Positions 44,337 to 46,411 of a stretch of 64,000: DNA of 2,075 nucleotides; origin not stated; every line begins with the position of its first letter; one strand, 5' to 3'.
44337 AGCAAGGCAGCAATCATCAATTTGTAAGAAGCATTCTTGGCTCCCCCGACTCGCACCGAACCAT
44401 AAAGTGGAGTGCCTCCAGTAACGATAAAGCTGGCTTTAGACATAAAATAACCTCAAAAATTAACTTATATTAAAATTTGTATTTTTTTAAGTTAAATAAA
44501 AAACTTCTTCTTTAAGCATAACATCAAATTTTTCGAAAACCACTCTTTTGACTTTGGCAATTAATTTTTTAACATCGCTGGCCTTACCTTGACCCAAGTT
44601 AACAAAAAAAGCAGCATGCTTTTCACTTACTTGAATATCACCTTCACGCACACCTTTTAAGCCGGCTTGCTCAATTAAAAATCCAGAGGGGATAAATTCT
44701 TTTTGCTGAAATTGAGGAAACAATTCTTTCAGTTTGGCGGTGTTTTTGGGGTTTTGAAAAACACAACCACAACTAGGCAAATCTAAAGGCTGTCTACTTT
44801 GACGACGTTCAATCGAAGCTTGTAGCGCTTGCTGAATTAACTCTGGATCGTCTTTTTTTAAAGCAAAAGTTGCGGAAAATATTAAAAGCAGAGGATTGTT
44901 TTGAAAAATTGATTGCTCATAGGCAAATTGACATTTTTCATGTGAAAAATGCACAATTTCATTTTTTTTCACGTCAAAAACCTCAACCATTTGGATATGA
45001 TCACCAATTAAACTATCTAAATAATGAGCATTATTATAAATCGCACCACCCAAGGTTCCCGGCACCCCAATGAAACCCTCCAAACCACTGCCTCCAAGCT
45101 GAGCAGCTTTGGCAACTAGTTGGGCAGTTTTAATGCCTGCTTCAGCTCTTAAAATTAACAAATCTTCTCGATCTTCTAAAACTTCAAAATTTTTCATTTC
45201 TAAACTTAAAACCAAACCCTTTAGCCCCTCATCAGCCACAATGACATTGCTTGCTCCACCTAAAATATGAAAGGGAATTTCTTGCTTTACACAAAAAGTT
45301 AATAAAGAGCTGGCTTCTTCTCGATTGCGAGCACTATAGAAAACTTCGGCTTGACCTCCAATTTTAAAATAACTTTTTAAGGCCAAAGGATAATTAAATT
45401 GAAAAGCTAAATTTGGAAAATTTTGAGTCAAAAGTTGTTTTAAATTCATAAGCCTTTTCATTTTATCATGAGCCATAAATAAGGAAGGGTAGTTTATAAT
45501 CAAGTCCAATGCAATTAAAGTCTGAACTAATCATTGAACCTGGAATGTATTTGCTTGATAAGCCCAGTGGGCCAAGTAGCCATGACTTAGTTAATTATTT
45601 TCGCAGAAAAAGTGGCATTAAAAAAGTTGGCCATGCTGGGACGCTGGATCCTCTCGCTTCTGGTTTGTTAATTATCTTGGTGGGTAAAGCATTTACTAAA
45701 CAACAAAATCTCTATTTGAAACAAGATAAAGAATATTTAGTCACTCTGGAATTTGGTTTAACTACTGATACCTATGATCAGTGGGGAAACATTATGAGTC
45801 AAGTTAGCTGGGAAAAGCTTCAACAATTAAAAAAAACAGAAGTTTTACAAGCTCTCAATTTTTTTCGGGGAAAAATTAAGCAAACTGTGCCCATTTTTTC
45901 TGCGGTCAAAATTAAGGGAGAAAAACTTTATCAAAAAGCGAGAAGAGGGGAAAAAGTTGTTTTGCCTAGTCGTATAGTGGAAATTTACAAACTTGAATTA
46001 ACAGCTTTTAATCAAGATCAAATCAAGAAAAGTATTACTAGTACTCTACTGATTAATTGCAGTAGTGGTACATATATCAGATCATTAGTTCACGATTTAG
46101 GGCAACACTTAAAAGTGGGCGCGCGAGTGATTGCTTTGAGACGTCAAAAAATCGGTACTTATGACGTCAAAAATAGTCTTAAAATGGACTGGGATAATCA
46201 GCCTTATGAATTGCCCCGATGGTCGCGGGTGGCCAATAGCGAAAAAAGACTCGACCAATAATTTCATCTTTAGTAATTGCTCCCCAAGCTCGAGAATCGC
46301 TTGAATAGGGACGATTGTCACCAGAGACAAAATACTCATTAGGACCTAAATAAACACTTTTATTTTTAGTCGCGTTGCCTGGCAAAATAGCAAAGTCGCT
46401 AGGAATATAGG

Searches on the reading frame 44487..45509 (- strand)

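Call 33: search_protein_families(library=pfam, proteins=[window:44487-45509:-])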
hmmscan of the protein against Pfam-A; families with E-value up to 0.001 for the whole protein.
window:44487-45509:- (340 aa): 2 families
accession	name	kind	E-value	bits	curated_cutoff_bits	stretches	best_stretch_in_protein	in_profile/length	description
PF02873.21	MurB_C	-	8.9e-30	103.2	27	1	225-337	2-97/99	UDP-N-acetylenolpyruvoylglucosamine reductase, C-terminal domain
PF01565.28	FAD_binding_4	-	3e-17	63.1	26.4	1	56-188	3-138/139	FAD binding domain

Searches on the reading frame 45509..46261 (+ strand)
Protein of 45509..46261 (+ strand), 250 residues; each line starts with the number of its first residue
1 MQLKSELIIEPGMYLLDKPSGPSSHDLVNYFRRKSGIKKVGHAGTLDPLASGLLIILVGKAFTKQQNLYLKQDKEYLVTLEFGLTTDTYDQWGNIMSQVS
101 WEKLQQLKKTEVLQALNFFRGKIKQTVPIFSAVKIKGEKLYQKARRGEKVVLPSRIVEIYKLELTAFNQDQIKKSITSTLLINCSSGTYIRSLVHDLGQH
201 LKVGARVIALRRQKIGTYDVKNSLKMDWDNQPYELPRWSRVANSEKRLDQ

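Call 33: search_protein_families(library=pfam, proteins=[window:45509-46261:+])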
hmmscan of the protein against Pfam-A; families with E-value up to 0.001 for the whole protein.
window:45509-46261:+ (250 aa): 3 families
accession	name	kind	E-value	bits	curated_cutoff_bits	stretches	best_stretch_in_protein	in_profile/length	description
PF01509.24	TruB_N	-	4.9e-47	160.5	27.3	1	32-190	1-149/149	TruB family pseudouridylate synthase (N terminal domain)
PF16198.10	TruB_C_2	-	8.8e-08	32.6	29.3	1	191-226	1-36/66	tRNA pseudouridylate synthase B C-terminal domain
PF08068.17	DKCLD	-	0.00056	20.4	27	0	9-28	39-58/58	DKCLD (NUC011) domain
